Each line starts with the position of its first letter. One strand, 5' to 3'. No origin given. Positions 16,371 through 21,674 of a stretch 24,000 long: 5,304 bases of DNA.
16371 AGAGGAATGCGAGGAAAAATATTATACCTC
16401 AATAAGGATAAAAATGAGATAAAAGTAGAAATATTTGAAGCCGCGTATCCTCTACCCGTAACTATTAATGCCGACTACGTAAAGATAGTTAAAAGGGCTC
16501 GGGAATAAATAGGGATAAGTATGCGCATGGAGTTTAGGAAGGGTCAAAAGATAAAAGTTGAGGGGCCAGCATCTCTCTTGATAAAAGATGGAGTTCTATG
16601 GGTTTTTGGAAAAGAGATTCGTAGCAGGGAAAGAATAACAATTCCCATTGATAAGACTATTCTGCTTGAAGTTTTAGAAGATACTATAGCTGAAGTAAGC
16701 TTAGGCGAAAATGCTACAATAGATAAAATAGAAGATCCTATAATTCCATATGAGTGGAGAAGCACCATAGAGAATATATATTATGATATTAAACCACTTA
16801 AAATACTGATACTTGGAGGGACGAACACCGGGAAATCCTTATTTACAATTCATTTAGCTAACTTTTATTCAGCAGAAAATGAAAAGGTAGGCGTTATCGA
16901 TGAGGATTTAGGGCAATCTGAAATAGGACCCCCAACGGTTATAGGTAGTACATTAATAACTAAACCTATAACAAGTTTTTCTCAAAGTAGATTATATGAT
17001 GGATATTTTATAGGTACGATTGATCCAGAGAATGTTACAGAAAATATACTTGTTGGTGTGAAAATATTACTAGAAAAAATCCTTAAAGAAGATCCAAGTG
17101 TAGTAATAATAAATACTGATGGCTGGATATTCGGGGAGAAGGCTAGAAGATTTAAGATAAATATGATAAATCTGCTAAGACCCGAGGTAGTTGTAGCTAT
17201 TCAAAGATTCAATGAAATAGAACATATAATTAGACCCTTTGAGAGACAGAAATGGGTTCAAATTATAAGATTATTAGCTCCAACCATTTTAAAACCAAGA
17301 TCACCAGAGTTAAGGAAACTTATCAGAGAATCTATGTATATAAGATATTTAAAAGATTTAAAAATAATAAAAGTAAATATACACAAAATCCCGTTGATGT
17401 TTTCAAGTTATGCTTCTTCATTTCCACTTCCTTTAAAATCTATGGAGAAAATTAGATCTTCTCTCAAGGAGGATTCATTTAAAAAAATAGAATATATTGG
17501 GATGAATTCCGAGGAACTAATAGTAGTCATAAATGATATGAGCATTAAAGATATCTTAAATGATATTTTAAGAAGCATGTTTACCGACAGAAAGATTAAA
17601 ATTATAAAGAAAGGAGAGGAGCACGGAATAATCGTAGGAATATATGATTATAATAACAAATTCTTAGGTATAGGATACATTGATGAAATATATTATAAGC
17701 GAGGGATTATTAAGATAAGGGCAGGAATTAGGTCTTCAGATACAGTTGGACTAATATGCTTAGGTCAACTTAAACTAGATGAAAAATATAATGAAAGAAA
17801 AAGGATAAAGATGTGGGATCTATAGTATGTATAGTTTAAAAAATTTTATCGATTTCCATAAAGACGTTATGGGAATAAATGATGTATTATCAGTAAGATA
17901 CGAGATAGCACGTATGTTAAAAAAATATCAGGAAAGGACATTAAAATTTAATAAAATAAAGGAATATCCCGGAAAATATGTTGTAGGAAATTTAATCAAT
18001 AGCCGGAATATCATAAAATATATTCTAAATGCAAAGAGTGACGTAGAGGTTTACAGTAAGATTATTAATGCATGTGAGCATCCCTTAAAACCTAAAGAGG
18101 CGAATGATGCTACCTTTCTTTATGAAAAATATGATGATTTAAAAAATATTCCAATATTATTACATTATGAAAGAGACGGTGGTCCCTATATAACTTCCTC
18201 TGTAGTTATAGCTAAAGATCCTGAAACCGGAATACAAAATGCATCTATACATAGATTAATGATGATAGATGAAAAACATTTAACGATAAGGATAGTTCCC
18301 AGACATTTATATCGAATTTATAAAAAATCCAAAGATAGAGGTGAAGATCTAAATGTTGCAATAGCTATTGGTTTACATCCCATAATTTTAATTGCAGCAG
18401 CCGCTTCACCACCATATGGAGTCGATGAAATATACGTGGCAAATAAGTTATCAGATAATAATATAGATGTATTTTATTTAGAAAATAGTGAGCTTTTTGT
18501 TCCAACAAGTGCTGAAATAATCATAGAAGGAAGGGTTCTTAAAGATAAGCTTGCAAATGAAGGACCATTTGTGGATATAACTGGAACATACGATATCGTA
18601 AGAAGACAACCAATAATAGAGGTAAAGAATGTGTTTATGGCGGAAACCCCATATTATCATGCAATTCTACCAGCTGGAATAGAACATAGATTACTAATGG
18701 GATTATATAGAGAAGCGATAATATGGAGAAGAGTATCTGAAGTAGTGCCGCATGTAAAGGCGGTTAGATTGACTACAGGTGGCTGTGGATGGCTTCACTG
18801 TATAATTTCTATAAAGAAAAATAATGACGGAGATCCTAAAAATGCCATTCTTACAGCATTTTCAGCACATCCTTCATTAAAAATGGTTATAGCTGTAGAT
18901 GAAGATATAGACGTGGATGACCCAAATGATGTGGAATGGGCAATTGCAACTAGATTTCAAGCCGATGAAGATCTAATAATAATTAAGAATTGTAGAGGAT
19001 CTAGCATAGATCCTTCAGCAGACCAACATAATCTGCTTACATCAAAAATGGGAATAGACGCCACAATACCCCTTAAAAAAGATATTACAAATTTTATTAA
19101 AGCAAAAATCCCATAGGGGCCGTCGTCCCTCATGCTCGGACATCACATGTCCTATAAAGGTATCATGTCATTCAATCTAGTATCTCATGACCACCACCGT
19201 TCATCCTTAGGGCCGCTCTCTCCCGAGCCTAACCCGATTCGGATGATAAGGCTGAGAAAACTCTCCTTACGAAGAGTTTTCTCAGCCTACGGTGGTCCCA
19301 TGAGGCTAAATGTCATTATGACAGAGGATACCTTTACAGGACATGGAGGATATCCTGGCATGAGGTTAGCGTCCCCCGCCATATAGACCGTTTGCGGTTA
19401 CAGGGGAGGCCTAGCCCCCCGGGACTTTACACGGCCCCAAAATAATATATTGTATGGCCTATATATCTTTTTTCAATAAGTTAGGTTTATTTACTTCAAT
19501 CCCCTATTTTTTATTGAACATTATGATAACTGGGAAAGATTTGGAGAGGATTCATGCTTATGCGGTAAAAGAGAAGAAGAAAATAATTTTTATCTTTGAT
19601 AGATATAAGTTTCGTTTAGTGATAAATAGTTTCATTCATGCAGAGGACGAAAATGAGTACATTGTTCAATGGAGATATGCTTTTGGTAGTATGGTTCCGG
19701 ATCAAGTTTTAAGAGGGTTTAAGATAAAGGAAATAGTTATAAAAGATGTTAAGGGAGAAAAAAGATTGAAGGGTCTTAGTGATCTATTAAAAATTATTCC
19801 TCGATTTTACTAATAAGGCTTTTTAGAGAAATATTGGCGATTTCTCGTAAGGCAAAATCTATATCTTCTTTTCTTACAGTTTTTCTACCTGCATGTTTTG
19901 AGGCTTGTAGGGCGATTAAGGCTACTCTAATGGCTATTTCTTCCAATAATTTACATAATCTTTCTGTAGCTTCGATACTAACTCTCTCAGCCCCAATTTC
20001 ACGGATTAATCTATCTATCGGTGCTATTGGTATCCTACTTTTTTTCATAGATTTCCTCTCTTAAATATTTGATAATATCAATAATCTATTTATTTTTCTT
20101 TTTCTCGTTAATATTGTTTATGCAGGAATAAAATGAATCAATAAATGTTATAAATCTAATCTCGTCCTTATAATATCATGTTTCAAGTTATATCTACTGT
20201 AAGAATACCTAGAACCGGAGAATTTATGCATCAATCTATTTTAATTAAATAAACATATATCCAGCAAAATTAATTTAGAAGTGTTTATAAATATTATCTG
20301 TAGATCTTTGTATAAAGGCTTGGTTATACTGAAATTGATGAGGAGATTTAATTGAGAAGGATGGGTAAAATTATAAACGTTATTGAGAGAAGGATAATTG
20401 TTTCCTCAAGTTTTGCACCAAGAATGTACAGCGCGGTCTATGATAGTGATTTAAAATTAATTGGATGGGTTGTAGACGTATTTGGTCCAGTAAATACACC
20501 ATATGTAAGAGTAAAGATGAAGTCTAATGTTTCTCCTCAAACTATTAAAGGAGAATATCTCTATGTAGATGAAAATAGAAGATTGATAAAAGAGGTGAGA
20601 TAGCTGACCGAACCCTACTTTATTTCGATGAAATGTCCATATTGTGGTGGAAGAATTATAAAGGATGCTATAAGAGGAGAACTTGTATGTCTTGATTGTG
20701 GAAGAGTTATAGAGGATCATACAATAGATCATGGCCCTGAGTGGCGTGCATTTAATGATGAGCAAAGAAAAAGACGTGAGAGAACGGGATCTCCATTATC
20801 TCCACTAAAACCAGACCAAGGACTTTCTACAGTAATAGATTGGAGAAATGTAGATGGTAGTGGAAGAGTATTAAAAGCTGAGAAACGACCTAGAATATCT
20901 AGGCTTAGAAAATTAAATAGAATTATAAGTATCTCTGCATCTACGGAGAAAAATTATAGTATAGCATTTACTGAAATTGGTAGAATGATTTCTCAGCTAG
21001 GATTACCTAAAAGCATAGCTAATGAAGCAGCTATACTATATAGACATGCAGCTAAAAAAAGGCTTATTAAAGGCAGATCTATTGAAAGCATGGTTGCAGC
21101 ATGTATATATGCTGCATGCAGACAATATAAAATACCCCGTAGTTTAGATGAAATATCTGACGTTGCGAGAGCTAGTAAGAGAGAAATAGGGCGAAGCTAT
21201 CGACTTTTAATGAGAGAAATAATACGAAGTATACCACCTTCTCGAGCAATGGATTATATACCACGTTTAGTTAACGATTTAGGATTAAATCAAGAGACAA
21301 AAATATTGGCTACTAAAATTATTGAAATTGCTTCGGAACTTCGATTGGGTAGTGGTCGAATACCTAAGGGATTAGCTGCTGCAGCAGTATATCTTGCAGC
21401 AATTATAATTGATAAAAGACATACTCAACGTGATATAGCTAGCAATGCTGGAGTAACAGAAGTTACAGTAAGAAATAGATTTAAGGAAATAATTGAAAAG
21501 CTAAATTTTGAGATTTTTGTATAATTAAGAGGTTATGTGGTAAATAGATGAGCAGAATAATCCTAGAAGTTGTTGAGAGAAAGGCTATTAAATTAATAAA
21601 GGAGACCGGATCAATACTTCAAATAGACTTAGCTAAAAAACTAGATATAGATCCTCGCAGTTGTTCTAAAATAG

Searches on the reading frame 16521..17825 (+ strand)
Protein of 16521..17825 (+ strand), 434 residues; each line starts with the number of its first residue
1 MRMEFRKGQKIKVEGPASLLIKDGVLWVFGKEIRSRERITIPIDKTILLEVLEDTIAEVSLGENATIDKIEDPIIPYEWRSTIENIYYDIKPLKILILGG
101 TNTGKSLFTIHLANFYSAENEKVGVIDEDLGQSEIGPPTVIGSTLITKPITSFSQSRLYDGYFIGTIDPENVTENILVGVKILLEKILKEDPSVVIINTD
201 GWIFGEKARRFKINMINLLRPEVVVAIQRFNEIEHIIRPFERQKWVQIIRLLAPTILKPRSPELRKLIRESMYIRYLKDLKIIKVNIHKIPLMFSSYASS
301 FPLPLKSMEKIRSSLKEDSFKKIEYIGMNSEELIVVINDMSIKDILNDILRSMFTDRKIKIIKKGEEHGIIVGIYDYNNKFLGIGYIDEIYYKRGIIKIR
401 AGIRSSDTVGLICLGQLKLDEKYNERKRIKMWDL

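Call 6: search_protein_families(library=pfam, proteins=[window:16521-17825:+])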
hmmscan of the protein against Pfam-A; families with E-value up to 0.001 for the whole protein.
window:16521-17825:+ (434 aa): 2 families
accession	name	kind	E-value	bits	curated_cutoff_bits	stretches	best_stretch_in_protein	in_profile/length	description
PF16575.11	CLP1_P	-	2.5e-31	109.4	26.6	1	99-278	1-187/188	mRNA cleavage and polyadenylation factor CLP1 P-loop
PF17785.7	PUA_3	-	0.00048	20.3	22.6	0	365-388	29-52/64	PUA-like domain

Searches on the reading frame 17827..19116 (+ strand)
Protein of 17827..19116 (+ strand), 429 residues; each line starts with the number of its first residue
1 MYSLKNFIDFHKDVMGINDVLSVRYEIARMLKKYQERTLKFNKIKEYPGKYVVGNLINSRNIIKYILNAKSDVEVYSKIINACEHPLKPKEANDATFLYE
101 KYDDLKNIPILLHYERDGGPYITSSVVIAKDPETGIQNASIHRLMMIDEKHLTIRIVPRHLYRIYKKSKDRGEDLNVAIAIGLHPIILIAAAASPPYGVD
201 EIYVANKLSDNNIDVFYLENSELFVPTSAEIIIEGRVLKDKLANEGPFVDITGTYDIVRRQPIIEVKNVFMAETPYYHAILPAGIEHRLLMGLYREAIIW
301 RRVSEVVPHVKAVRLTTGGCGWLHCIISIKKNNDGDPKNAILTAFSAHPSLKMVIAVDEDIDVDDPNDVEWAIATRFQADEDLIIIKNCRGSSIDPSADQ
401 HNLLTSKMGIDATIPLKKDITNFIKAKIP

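Call 6: search_protein_families(library=pfam, proteins=[window:17827-19116:+])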
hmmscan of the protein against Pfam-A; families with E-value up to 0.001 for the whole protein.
window:17827-19116:+ (429 aa): 3 families
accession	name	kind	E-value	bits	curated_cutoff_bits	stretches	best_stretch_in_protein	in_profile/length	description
PF01977.22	UbiD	-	1.7e-58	197.7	23.3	1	101-283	19-204/206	3-octaprenyl-4-hydroxybenzoate carboxy-lyase Rift-related domain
PF20696.2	UbiD_C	-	1.8e-39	135.1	24.2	1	289-412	2-127/127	3-octaprenyl-4-hydroxybenzoate carboxy-lyase C-terminal domain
PF20695.2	UbiD_N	-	8.7e-06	26.2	24.3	1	12-80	8-75/78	3-octaprenyl-4-hydroxybenzoate carboxy-lyase N-terminal domain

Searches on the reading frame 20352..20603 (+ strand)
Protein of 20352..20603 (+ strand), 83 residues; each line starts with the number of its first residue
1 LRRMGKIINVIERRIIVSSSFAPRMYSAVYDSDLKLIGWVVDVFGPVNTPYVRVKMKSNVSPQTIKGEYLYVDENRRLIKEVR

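Call 12: search_protein_families(library=pfam, proteins=[window:20352-20603:+])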
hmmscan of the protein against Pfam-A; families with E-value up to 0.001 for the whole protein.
window:20352-20603:+ (83 aa): 1 family
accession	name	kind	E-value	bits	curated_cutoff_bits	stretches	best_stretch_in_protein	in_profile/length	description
PF04410.20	Gar1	-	4.3e-12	46.1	29.3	1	3-74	3-83/92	Gar1/Naf1 RNA binding region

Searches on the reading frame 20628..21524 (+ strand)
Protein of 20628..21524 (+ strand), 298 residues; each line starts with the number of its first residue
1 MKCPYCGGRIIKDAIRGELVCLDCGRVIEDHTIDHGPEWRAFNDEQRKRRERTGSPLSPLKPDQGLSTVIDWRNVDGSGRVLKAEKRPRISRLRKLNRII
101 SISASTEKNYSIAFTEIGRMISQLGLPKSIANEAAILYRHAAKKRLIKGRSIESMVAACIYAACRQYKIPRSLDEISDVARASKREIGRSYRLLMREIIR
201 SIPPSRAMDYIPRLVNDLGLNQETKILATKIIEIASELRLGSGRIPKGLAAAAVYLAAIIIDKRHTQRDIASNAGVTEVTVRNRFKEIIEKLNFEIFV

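Call 12: search_protein_families(library=pfam, proteins=[window:20628-21524:+])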
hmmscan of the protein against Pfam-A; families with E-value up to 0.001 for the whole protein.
window:20628-21524:+ (298 aa): 2 families
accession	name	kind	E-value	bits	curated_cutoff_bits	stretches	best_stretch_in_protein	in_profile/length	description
PF00382.24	TFIIB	-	1.4e-42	144.1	23.6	2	109-196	4-91/92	Transcription factor TFIIB repeat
PF08271.17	Zn_Ribbon_TF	-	5.9e-18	64.6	29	1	1-42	1-43/43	TFIIB zinc-binding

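Call 49: find_encoding_contigs(protein=window:20628-21524:+, flank=10000, max_places=3)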
Protein window:20628-21524:+ (298 aa): 23 contigs read that carry it; 3 places shown.
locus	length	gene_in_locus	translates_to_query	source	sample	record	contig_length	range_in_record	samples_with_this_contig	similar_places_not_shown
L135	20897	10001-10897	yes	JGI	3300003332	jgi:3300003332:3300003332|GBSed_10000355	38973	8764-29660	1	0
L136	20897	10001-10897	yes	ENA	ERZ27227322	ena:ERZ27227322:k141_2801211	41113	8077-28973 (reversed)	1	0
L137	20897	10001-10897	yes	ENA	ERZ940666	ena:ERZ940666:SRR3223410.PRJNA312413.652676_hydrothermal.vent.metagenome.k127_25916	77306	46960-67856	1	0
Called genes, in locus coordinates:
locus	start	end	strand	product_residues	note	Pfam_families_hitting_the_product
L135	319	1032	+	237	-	PF00588:SpoU_methylase, PF09936:Methyltrn_RNA_4 (faint)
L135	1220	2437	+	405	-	PF01637:ATPase_2, PF05621:TniB (weak), PF13191:AAA_16, PF00931:NB-ARC (faint), PF00004:AAA (weak), PF13401:AAA_22, PF22703:Cdc6_lid, PF09079:WHD_Cdc6, +1 more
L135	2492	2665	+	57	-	PF01402:RHH_1 (weak)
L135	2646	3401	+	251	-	PF06745:ATPase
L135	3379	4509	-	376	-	PF04981:NMD3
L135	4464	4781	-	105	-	PF04242:DUF424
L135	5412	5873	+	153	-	PF03439:Spt5-NGN, PF00467:KOW (weak)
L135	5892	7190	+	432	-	PF16575:CLP1_P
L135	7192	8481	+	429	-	PF20695:UbiD_N (weak), PF01977:UbiD, PF20696:UbiD_C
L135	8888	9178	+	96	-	-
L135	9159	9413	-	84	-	PF00125:Histone, PF00808:CBFD_NFYB_HMF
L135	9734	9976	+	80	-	PF04410:Gar1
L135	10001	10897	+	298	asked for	PF08271:Zn_Ribbon_TF, PF00382:TFIIB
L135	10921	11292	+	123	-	PF01047:MarR, PF13412:HTH_24 (weak), PF12802:MarR_2 (weak), PF04182:B-block_TFIIIC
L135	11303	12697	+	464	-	PF01909:NTP_transf_2, PF09249:tRNA_NucTransf2, PF21133:CAA_C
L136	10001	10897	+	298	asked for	PF08271:Zn_Ribbon_TF, PF00382:TFIIB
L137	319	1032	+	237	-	PF00588:SpoU_methylase, PF09936:Methyltrn_RNA_4 (faint)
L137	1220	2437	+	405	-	PF01637:ATPase_2, PF05621:TniB (weak), PF13191:AAA_16, PF00931:NB-ARC (faint), PF00004:AAA (weak), PF13401:AAA_22, PF22703:Cdc6_lid, PF09079:WHD_Cdc6, +1 more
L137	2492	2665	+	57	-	PF01402:RHH_1 (weak)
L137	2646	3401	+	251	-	PF06745:ATPase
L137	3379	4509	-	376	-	PF04981:NMD3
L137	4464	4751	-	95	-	PF04242:DUF424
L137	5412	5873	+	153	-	PF03439:Spt5-NGN, PF00467:KOW (weak)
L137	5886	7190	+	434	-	PF16575:CLP1_P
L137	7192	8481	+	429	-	PF20695:UbiD_N (weak), PF01977:UbiD, PF20696:UbiD_C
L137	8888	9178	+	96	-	-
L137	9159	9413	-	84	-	PF00125:Histone, PF00808:CBFD_NFYB_HMF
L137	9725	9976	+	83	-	PF04410:Gar1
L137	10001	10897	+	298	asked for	PF08271:Zn_Ribbon_TF, PF00382:TFIIB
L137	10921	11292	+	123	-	PF01047:MarR, PF13412:HTH_24 (weak), PF12802:MarR_2 (weak), PF04182:B-block_TFIIIC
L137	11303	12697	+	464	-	PF01909:NTP_transf_2, PF09249:tRNA_NucTransf2, PF21133:CAA_C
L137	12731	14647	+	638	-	PF02934:GatB_N, PF02938:GAD, PF02637:GatB_Yqey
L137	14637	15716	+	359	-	-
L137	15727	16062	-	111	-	PF02150:Zn_ribbon_RPB9, PF07282:Cas12f1-like_TNB (faint), PF08271:Zn_Ribbon_TF (faint), PF12760:Zn_ribbon_IS1595 (faint), PF01096:Zn_ribbon_TFIIS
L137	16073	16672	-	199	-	PF01015:Ribosomal_S3Ae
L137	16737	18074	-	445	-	-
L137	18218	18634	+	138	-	PF18477:PIN_9, PF04900:Fcf1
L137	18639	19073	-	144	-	PF07650:KH_2, PF26594:KH_NusA_2nd, PF00013:KH_1 (faint), PF26594:KH_NusA_2nd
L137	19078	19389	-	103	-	PF01248:Ribosomal_L7Ae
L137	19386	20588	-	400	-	PF04998:RNA_pol_Rpb1_5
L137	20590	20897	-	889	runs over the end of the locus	PF04997:RNA_pol_Rpb1_1, PF00623:RNA_pol_Rpb1_2, PF04983:RNA_pol_Rpb1_3, PF05000:RNA_pol_Rpb1_4, PF04998:RNA_pol_Rpb1_5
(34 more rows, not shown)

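Call 50: search_protein_families(library=pfam, proteins=[L137:14637-15716:+, L137:16737-18074:-, L137:8888-9178:+], max_evalue=1)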
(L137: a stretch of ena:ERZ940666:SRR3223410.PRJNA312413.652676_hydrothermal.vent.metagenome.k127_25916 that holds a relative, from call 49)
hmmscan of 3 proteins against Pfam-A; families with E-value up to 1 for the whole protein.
L137:14637-15716:+ (359 aa): 2 families
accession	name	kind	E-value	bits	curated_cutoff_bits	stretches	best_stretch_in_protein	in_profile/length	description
PF05014.21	Nuc_deoxyrib_tr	-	0.0069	17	28.8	1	272-328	38-96/117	Nucleoside 2-deoxyribosyltransferase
PF15891.11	Nuc_deoxyri_tr2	-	0.028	15.2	30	1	275-326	48-99/105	Nucleoside 2-deoxyribosyltransferase like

L137:16737-18074:- (445 aa): 6 families
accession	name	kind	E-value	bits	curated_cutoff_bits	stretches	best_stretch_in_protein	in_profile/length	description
PF02492.25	cobW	-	0.00023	21.3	20.7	1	236-300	112-179/180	CobW/HypB/UreG, nucleotide-binding domain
PF00485.24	PRK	-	0.0067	16.7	22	1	126-159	1-33/196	Phosphoribulokinase / Uridine kinase family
PF01982.22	CTP-dep_RFKase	-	0.043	14.2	25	1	247-288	19-62/121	Domain of unknown function DUF120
PF01656.29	CbiA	-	0.051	14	25.4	1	127-279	1-54/125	CobQ/CobB/MinD/ParA nucleotide binding domain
PF07728.20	AAA_5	-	0.07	13.6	22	1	134-173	8-47/139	AAA domain (dynein-related subfamily)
PF02223.23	Thymidylate_kin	-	0.11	12.6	27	1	135-180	6-53/185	Thymidylate kinase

L137:8888-9178:+ (96 aa): 0 families

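Call 58: list_cluster_members(proteins=[window:20628-21524:+, P0001, P0121])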
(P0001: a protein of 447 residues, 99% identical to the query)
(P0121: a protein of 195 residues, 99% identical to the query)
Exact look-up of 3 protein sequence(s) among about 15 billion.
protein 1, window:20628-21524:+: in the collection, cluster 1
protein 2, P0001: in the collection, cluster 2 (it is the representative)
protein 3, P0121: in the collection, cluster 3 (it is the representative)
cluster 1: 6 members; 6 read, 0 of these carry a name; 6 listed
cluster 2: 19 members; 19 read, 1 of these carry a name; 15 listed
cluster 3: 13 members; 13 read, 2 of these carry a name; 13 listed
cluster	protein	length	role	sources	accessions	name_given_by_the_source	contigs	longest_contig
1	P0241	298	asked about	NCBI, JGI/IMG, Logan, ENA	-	-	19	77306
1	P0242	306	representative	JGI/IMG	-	-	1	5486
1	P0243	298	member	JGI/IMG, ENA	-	-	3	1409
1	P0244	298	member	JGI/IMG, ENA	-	-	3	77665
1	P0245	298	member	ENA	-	-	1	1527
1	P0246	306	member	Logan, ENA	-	-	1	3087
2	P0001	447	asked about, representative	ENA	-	-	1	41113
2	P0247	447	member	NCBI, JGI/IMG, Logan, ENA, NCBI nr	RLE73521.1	MAG: Glu-tRNA(Gln) amidotransferase GatDE subunit D [Thermoprotei archaeon]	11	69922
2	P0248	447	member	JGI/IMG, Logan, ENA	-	-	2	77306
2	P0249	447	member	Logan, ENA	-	-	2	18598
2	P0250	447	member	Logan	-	-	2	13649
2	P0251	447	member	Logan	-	-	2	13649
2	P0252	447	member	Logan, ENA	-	-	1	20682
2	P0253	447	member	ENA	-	-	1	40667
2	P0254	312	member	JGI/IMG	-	-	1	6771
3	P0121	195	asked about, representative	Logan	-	-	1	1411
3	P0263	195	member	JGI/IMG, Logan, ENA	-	-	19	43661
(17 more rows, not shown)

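Call 59: find_encoding_contigs(protein=P0263, flank=10000, max_places=10)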
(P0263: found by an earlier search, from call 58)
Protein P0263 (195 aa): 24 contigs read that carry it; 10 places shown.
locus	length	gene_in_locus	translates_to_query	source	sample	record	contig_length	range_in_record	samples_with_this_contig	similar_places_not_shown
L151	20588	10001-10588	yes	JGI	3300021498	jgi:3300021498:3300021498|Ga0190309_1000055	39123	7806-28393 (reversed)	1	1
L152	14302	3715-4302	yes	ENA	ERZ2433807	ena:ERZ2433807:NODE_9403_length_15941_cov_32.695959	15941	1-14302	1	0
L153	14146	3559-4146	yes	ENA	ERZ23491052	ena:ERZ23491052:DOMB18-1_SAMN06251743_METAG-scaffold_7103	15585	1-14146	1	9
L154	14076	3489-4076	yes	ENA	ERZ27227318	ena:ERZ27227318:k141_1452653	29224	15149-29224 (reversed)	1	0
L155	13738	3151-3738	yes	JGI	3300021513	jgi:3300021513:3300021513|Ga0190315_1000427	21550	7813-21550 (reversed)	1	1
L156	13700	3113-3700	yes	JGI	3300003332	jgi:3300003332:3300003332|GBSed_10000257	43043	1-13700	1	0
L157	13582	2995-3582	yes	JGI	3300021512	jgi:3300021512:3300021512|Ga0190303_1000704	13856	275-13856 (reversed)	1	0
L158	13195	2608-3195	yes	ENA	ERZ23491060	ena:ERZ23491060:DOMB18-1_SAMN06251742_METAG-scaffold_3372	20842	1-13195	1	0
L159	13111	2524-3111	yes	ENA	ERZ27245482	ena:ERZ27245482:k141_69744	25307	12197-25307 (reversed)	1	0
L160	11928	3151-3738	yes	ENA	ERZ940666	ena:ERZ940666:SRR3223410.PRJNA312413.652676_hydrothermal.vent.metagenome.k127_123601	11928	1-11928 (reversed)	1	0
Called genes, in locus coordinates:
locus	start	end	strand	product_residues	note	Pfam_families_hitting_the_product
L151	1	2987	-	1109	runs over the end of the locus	PF04563:RNA_pol_Rpb2_1, PF04561:RNA_pol_Rpb2_2, PF04565:RNA_pol_Rpb2_3, PF04566:RNA_pol_Rpb2_4, PF04567:RNA_pol_Rpb2_5, PF00562:RNA_pol_Rpb2_6, PF04560:RNA_pol_Rpb2_7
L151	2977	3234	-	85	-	PF01191:RNA_pol_Rpb5_C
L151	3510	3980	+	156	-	PF13545:HTH_Crp_2, PF01022:HTH_5 (weak), PF12802:MarR_2 (faint), PF13412:HTH_24 (weak), PF12840:HTH_20 (weak), PF01037:AsnC_trans_reg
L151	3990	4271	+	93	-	PF01918:Alba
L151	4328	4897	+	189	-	-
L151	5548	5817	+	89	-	PF00736:EF1_GNE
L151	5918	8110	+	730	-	PF02359:CDC48_N, PF02933:CDC48_2, PF05496:RuvB_N, PF13191:AAA_16 (weak), PF00004:AAA, PF17862:AAA_lid_3, PF00004:AAA, PF17862:AAA_lid_3, +24 more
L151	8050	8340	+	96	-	-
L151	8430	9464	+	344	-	PF00752:XPG_N, PF00867:XPG_I, PF01367:5_3_exonuc (weak)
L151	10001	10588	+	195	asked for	PF03876:SHS2_Rpb7-N, PF00575:S1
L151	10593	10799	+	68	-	PF06093:Spt4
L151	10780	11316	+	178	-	PF04019:DUF359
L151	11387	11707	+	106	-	PF01282:Ribosomal_S24e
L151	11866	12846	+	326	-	PF00814:TsaD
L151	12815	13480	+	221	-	PF00069:Pkinase, PF01163:RIO1, PF06293:Kdo (faint), PF01636:APH (faint), PF03109:ABC1 (weak)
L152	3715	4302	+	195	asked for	PF03876:SHS2_Rpb7-N, PF00575:S1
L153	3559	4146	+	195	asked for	PF03876:SHS2_Rpb7-N, PF00575:S1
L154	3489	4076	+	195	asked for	PF03876:SHS2_Rpb7-N, PF00575:S1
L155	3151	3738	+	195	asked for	PF03876:SHS2_Rpb7-N, PF00575:S1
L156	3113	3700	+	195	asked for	PF03876:SHS2_Rpb7-N, PF00575:S1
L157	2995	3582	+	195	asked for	PF03876:SHS2_Rpb7-N, PF00575:S1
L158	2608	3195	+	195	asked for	PF03876:SHS2_Rpb7-N, PF00575:S1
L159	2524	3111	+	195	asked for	PF03876:SHS2_Rpb7-N, PF00575:S1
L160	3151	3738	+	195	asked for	PF03876:SHS2_Rpb7-N, PF00575:S1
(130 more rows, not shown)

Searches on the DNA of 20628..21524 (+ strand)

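Call 68: search_rna_families(sources=[L151, L156, L149, L144], threshold=gathering)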
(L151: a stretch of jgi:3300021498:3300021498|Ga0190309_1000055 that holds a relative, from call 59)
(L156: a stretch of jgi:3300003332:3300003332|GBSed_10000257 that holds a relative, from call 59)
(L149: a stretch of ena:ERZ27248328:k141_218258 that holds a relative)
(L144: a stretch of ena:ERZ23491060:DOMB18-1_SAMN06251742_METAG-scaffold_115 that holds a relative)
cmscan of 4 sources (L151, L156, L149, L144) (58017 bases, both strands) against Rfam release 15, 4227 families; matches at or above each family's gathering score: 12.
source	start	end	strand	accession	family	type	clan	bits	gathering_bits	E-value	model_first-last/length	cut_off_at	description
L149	12156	12277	-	RF00001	5S_rRNA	Gene; rRNA;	CL00113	81.3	38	9.4e-16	1-120/120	no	5S ribosomal RNA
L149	9223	9296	+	RF00005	tRNA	Gene; tRNA;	CL00001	71.5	29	1.1e-13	1-71/71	no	tRNA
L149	9436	9509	+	RF00005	tRNA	Gene; tRNA;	CL00001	65.7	29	4.2e-12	1-71/71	no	tRNA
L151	9885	9950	-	RF00005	tRNA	Gene; tRNA;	CL00001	52.7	29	1.6e-08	3-68/71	no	tRNA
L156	2997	3062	-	RF00005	tRNA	Gene; tRNA;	CL00001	52.7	29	1.6e-08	3-68/71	no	tRNA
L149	9301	9395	+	RF00005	tRNA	Gene; tRNA;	CL00001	47.2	29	5.3e-07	1-71/71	no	tRNA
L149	2547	2642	+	RF00005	tRNA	Gene; tRNA;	CL00001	47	29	6.2e-07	1-71/71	no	tRNA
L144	5278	5373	-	RF00005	tRNA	Gene; tRNA;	CL00001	47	29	6.2e-07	1-71/71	no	tRNA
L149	744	832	-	RF00005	tRNA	Gene; tRNA;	CL00001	38.6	29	0.00012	1-71/71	no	tRNA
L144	7088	7176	+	RF00005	tRNA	Gene; tRNA;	CL00001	38.6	29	0.00012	1-71/71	no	tRNA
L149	4497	4579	+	RF00005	tRNA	Gene; tRNA;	CL00001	37.6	29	0.00024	3-68/71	no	tRNA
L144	3341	3423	-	RF00005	tRNA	Gene; tRNA;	CL00001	37.6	29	0.00024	3-68/71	no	tRNA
